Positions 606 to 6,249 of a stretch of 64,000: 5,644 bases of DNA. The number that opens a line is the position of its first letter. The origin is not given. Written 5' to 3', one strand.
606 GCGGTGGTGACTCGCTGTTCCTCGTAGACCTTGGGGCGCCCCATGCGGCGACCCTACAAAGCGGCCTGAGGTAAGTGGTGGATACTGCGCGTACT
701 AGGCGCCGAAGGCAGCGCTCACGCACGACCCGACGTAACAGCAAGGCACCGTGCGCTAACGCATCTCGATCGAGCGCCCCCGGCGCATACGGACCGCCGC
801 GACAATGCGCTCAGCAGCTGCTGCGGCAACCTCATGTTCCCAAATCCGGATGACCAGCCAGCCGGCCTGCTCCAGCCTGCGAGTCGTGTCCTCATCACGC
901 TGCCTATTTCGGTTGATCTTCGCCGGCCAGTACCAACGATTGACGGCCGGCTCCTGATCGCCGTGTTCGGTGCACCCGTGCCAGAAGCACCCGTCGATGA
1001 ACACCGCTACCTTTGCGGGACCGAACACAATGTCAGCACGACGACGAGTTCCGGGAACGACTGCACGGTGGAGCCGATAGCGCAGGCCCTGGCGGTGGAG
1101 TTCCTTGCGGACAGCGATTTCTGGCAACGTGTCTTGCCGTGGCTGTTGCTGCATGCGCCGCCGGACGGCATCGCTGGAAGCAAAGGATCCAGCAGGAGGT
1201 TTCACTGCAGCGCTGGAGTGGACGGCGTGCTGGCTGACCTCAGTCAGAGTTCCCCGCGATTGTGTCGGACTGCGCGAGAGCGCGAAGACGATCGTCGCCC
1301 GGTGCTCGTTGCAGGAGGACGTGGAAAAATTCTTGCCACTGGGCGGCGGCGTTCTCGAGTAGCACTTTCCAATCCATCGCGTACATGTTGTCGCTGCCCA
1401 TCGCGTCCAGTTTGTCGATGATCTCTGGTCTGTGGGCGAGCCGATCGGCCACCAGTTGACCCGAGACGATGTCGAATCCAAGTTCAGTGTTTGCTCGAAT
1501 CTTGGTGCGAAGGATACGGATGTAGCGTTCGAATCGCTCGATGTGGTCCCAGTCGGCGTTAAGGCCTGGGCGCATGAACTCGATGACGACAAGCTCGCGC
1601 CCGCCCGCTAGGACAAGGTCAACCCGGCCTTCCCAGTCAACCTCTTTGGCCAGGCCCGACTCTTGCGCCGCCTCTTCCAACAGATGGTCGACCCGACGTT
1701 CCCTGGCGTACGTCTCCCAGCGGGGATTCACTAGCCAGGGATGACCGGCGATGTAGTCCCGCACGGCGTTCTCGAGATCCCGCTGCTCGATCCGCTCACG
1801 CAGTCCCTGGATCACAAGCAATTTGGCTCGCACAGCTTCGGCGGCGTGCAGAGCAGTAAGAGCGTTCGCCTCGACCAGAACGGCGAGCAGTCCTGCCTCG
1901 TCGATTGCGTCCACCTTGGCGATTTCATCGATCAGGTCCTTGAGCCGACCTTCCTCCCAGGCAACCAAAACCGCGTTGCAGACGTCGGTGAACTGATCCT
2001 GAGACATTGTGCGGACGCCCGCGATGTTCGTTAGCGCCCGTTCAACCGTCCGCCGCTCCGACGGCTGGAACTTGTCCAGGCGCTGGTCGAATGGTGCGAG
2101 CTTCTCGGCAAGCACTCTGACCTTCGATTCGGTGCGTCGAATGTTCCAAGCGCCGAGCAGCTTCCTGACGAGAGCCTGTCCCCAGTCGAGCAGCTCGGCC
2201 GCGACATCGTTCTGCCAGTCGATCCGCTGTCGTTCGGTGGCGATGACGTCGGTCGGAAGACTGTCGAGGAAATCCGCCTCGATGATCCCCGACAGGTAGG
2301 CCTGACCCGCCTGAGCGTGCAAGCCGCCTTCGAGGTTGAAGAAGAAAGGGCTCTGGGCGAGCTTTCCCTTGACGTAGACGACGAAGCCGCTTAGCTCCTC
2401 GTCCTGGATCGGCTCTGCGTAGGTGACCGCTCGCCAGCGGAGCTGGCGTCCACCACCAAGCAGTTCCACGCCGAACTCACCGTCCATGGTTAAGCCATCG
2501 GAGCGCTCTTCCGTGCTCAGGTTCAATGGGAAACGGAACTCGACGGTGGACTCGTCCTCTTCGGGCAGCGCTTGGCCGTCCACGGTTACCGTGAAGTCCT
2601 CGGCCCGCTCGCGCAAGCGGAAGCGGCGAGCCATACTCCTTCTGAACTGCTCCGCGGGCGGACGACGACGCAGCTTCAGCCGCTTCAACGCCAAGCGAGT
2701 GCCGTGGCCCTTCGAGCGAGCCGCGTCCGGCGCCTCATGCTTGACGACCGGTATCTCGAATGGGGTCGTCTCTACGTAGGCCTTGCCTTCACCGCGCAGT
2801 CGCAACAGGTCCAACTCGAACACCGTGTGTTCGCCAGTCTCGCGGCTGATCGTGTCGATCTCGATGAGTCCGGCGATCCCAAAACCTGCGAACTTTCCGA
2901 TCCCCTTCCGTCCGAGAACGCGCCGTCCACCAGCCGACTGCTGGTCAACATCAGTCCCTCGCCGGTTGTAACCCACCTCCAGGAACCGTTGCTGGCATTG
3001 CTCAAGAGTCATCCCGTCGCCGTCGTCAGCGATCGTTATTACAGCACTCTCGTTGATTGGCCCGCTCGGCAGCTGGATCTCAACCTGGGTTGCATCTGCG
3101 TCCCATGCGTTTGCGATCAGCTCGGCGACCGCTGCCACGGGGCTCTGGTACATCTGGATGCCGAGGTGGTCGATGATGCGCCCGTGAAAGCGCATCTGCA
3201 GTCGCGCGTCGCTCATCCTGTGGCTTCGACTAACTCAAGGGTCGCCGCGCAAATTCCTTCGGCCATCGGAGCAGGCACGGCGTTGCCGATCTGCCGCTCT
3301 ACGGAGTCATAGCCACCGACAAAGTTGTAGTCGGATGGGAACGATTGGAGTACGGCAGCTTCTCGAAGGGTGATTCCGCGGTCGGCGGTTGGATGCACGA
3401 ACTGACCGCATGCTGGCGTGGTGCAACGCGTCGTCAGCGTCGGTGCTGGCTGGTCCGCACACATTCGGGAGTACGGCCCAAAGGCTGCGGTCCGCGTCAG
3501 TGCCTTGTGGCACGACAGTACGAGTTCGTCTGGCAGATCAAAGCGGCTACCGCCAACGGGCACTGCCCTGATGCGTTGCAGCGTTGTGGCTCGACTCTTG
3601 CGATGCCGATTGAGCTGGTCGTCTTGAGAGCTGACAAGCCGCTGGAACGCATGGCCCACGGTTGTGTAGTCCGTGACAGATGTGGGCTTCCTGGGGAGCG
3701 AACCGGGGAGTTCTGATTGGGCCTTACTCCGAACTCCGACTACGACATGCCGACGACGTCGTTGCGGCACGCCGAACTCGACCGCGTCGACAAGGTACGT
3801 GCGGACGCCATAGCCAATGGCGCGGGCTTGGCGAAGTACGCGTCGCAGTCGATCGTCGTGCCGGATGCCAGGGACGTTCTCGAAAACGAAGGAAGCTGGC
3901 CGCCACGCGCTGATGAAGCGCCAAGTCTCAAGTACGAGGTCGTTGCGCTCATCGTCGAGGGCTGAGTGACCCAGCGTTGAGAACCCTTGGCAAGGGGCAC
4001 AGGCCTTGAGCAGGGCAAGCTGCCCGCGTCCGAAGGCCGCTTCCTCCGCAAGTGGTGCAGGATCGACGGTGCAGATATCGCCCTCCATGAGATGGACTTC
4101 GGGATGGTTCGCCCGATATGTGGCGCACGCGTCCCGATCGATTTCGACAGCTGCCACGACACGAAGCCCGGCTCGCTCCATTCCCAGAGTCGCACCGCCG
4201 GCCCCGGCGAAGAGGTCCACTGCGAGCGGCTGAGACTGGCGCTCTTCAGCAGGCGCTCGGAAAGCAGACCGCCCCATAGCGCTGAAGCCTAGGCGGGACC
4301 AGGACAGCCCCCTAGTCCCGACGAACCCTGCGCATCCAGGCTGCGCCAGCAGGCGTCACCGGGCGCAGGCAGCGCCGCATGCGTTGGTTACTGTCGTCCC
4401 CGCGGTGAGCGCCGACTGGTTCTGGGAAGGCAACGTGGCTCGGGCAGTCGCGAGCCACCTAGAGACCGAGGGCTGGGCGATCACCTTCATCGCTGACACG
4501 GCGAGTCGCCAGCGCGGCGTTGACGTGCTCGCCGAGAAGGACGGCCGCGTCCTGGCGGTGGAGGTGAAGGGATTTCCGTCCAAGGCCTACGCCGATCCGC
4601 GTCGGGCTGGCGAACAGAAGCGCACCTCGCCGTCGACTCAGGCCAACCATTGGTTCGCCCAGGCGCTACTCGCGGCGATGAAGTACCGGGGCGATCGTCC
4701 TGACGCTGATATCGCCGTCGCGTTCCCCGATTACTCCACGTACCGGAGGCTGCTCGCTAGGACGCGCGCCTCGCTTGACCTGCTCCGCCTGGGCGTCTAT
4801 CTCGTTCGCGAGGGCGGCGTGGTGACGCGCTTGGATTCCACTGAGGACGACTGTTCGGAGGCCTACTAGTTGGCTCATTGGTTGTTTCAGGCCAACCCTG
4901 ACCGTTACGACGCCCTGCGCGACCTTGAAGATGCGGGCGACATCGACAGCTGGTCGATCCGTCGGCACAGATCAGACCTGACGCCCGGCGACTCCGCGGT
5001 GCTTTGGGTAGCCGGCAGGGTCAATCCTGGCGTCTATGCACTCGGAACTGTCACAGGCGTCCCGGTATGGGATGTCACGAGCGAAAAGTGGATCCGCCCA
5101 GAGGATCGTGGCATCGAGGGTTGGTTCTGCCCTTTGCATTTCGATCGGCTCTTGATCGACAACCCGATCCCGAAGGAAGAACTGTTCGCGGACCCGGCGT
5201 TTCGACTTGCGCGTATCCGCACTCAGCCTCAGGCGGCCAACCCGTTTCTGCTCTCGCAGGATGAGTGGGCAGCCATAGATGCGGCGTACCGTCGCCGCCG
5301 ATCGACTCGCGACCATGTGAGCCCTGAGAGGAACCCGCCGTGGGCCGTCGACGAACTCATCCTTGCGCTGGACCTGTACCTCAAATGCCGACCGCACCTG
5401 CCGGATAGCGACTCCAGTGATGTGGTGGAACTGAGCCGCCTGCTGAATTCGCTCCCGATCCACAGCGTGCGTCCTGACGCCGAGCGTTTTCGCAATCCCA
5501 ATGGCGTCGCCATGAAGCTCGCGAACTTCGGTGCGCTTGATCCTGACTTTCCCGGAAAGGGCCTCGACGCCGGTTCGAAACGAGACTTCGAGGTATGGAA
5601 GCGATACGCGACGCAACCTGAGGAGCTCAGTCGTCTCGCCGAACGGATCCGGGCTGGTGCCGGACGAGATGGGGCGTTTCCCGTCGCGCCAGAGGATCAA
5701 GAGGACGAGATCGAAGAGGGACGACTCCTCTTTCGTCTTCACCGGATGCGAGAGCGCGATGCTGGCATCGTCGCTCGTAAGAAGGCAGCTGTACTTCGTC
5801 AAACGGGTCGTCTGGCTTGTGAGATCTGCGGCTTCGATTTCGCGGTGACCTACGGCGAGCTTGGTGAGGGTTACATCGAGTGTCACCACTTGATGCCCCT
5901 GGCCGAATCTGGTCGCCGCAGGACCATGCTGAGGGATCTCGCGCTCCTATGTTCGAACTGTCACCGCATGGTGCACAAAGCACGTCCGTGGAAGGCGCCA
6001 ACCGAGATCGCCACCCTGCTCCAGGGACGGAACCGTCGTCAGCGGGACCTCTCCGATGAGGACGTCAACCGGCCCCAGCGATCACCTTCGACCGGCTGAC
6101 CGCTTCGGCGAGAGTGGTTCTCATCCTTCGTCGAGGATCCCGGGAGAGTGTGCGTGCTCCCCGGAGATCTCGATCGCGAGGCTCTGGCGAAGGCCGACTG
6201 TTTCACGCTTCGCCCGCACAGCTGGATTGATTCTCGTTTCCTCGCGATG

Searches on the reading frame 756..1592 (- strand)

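Call 5: search_protein_families(library=pfam, proteins=[window:756-1592:-], max_evalue=0.01)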
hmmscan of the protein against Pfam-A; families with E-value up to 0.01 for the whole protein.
window:756-1592:- (278 aa): 3 families
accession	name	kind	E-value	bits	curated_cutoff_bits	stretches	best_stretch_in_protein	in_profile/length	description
PF03852.21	Vsr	-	7.5e-17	61.4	27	1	146-206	12-69/74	DNA mismatch endonuclease Vsr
PF18741.7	MTES_1575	-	0.00027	21.4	38.2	1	227-260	53-86/96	REase_MTES_1575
PF04480.18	DUF559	-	0.0029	17.9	20.6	1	228-259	66-97/109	Protein of unknown function (DUF559)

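Call 6: search_protein_families(library=padloc, proteins=[window:756-1592:-], max_evalue=0.01)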
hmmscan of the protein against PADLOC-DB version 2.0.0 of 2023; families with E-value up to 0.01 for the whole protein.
window:756-1592:- (278 aa): 1 family
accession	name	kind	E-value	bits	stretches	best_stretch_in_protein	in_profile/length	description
PDLC03397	Vsr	-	2.5e-13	48.4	1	147-255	14-119/156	Type II nicking endonuclease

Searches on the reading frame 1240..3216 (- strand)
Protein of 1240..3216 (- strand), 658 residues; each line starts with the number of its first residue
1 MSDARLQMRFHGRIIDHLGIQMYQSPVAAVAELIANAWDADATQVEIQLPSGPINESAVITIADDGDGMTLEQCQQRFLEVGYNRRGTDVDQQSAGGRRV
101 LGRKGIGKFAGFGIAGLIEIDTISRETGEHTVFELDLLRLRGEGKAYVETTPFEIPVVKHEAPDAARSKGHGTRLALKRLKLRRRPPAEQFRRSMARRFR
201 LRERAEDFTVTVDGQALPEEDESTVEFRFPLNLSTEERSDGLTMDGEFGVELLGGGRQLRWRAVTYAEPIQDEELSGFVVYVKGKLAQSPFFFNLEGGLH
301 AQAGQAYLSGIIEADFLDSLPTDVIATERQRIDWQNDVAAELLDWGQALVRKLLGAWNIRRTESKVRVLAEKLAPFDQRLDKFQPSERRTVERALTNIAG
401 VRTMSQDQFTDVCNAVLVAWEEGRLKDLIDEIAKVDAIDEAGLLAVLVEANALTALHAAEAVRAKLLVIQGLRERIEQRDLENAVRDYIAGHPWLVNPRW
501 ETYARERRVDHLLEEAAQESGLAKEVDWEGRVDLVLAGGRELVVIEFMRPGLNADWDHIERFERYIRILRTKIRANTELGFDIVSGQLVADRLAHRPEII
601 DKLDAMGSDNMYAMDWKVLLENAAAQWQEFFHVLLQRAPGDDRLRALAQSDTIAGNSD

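Call 5: search_protein_families(library=pfam, proteins=[window:1240-3216:-], max_evalue=0.01)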
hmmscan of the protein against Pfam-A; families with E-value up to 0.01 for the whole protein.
window:1240-3216:- (658 aa): 2 families
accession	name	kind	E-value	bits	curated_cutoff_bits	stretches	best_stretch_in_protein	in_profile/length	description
PF13589.12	HATPase_c_3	-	8.2e-20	71.7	25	1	27-155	4-124/137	Histidine kinase-, DNA gyrase B-, and HSP90-like ATPase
PF02518.31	HATPase_c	-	1.6e-06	28.9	26.4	1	29-135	9-105/111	Histidine kinase-, DNA gyrase B-, and HSP90-like ATPase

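Call 6: search_protein_families(library=padloc, proteins=[window:1240-3216:-], max_evalue=0.01)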
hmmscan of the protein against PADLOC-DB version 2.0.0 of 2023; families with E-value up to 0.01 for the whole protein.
window:1240-3216:- (658 aa): 2 families
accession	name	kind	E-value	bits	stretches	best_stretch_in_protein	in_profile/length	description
PDLC03419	REase_II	-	1.6e-44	150.4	2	14-206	13-203/695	Type II restriction enzyme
PDLC03485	REase_II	-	7.5e-27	92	1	1-366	1-357/611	Type II restriction enzyme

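Call 7: search_protein_families(library=ncbifam, proteins=[window:1240-3216:-], max_evalue=0.01)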
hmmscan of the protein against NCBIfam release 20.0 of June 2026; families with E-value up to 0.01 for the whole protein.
window:1240-3216:- (658 aa): 9 families
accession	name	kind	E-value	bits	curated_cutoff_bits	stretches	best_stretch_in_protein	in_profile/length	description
NF050001.1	restrict_BbrUII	equivalog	1.9e-87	294.3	550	1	7-632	2-643/659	BbrUII/HgiDII family restriction enzyme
TIGR00585.2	mutl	equivalog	1.5e-08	34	180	1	24-78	19-70/555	DNA mismatch repair endonuclease MutL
NF010683.0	PRK14083.1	equivalog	5.8e-06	25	455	1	4-128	6-134/604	HSP90 family protein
NF000953.0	PRK00095.2-4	equivalog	7e-06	25.2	693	1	25-73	22-67/611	DNA mismatch repair endonuclease MutL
NF000952.0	PRK00095.2-2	subfamily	2.8e-05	22.8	840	1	24-88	21-77/623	DNA mismatch repair endonuclease MutL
NF000951.0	PRK00095.2-1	equivalog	3e-05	22.9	391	1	24-76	23-71/559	DNA mismatch repair endonuclease MutL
NF000950.0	PRK00095.1-3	equivalog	7.9e-05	21.2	756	1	26-78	24-73/641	DNA mismatch repair endonuclease MutL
NF000949.0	PRK00095.1-2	equivalog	0.00012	21.3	750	1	25-73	26-71/634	DNA mismatch repair endonuclease MutL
NF047352.1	P_loop_sacsin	domain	0.00046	20.6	50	1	29-107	3-66/80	sacsin N-terminal ATP-binding-like domain-containing protein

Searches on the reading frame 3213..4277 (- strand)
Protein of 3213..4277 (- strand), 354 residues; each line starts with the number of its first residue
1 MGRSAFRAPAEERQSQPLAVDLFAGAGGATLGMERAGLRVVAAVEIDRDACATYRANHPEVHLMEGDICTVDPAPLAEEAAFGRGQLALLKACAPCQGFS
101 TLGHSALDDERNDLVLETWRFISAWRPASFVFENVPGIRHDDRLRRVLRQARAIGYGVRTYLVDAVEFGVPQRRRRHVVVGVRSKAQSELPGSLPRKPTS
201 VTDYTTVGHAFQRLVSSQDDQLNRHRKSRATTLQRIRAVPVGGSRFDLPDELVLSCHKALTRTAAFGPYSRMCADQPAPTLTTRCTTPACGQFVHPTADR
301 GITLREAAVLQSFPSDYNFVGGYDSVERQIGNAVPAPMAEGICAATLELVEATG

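Call 5: search_protein_families(library=pfam, proteins=[window:3213-4277:-], max_evalue=0.01)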
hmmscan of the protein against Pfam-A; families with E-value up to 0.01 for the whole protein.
window:3213-4277:- (354 aa): 1 family
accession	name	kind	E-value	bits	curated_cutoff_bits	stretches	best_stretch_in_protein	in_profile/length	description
PF00145.23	DNA_methylase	-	2.1e-58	198.7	22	1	20-344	4-320/324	C-5 cytosine-specific DNA methylase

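Call 6: search_protein_families(library=padloc, proteins=[window:3213-4277:-], max_evalue=0.01)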
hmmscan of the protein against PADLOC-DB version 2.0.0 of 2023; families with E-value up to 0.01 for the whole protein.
window:3213-4277:- (354 aa): 63 families (the best 25 are shown)
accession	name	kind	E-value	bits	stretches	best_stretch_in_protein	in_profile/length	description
PDLC03378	MTase_II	-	1.5e-83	278.9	1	19-351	5-331/344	Type II methyltransferase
PDLC00033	DruM2|DruM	-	3.3e-80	268.1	1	8-350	13-364/368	DNA cytosine methylase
PDLC03234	MTase_II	-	8.9e-77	256.9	2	15-218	3-206/375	Type II methyltransferase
PDLC03326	MTase_II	-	3.2e-71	238.7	2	15-218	3-218/412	Type II methyltransferase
PDLC00026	DruM2|DruM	-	3.9e-60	202.2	1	15-349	3-317/336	DNA cytosine methylase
PDLC03237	MTase_II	-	1.3e-59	200.1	2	19-186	796-972/1036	Type II methyltransferase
PDLC03272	MTase_II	-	3.7e-56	189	1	11-350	69-390/407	Type II methyltransferase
PDLC03307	MTase_II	-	3.4e-44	149.6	3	19-140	3-116/382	Type II methyltransferase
PDLC00027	DruM2|DruM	-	7.2e-41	138.7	2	19-186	14-175/361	DNA cytosine methylase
PDLC02651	DrmMII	-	9.8e-41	137.9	1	19-353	5-360/371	DrmMII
PDLC02650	DrmMII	-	8.1e-40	135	2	19-140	11-138/435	DrmMII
PDLC00029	DruM2|DruM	-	9.9e-40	134.9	1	20-351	8-312/329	DNA cytosine methylase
PDLC02649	DrmMII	-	3.8e-38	129.5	3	89-194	118-231/422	DrmMII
PDLC03225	MTase_II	-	6.4e-38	128.8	3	227-348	479-596/615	Type II methyltransferase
PDLC02648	DrmMII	-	1.1e-37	127.9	2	13-188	18-231/468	DrmMII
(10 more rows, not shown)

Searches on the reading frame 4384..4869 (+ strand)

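Call 5: search_protein_families(library=pfam, proteins=[window:4384-4869:+], max_evalue=0.01)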
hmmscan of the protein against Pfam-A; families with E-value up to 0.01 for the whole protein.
window:4384-4869:+ (161 aa): 3 families
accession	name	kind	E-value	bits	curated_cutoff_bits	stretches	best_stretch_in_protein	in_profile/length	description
PF09048.16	Cro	-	0.0036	17.7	32.7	1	37-66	30-59/59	Cro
PF01870.24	Hjc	-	0.0039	17.5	21.1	1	20-63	4-48/93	Archaeal holliday junction resolvase (hjc)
PF02021.23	UPF0102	-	0.0071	17.1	23.6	0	21-92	4-71/80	Uncharacterised protein family UPF0102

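Call 6: search_protein_families(library=padloc, proteins=[window:4384-4869:+], max_evalue=0.01)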
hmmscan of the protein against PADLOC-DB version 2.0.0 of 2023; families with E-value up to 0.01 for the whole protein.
window:4384-4869:+ (161 aa): 0 families

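Call 7: search_protein_families(library=ncbifam, proteins=[window:4384-4869:+], max_evalue=0.01)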
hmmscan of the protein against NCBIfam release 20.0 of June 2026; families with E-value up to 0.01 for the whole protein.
window:4384-4869:+ (161 aa): 1 family
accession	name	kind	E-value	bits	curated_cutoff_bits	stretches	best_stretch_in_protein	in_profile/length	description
NF009154.0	PRK12497.3-3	equivalog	0.0096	15.9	109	0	21-102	19-100/123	YraN family protein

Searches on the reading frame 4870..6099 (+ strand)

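Call 5: search_protein_families(library=pfam, proteins=[window:4870-6099:+], max_evalue=0.01)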
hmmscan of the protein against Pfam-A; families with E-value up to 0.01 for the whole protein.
window:4870-6099:+ (409 aa): 3 families
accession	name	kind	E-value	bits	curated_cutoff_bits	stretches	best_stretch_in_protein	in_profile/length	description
PF01844.29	HNH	-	1e-08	35.6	21.4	1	317-370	1-46/47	HNH endonuclease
PF01878.24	EVE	-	0.00021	21.7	23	1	2-135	1-141/145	EVE domain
PF13391.12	HNH_2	-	0.0095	16.2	21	0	317-367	1-57/66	HNH endonuclease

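Call 6: search_protein_families(library=padloc, proteins=[window:4870-6099:+], max_evalue=0.01)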
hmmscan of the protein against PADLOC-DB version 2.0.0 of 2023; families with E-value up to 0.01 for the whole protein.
window:4870-6099:+ (409 aa): 3 families
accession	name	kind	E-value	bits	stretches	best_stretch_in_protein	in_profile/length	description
PDLC03656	mREase_IV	-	3.9e-08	31.3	1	304-377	195-264/277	Type IV methyl-directed restriction enzyme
PDLC04132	HNH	-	8e-08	29.7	1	153-262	24-122/286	-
PDLC03546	HNH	-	0.00022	18.3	1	151-252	9-97/282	Type II restriction enzyme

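Call 7: search_protein_families(library=ncbifam, proteins=[window:4870-6099:+], max_evalue=0.01)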
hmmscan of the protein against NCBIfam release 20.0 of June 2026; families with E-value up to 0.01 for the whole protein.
window:4870-6099:+ (409 aa): 0 families
